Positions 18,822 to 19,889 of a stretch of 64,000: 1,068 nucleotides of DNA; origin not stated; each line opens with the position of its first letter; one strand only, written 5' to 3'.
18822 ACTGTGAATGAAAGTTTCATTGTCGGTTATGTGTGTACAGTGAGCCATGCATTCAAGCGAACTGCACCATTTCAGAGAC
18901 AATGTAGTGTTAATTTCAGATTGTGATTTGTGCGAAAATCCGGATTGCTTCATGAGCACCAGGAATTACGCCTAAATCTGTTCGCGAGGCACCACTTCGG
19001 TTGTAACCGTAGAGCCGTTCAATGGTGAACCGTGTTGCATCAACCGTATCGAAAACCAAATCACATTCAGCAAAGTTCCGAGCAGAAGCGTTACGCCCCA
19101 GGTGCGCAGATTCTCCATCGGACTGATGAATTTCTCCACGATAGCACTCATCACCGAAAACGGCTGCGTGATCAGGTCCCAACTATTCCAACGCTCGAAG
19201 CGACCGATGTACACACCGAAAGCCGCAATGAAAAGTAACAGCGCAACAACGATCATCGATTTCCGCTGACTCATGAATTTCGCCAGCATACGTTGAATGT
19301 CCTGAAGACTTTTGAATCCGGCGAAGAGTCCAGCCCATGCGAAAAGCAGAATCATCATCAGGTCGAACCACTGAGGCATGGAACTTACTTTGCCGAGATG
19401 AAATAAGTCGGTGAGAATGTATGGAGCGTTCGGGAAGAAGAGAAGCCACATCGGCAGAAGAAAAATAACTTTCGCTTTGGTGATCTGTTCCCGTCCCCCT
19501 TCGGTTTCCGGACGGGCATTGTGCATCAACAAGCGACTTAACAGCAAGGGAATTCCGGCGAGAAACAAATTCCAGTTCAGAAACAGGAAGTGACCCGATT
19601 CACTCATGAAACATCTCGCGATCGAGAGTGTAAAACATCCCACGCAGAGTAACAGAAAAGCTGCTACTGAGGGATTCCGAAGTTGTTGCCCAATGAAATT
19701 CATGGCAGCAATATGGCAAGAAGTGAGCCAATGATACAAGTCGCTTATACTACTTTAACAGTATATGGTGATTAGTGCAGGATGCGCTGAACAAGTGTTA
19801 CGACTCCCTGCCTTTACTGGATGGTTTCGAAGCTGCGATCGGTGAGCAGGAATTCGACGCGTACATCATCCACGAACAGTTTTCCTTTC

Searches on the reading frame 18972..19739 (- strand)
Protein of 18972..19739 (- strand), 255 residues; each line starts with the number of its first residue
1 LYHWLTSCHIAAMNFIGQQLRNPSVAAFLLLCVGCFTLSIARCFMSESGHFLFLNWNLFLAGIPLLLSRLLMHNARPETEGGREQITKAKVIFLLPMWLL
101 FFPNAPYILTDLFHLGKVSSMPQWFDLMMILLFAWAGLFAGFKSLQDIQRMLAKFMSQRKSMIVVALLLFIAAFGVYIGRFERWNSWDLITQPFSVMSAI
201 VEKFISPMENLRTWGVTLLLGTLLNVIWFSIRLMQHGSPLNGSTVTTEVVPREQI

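Call 62: search_protein_families(library=pfam, proteins=[window:18972-19739:-], max_evalue=0.001)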
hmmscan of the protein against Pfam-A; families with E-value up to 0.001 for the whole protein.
window:18972-19739:- (255 aa): 1 family
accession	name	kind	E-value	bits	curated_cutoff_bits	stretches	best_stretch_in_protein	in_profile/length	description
PF07099.16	DUF1361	-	1.4e-45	155.6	25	1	56-226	1-168/169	Protein of unknown function (DUF1361)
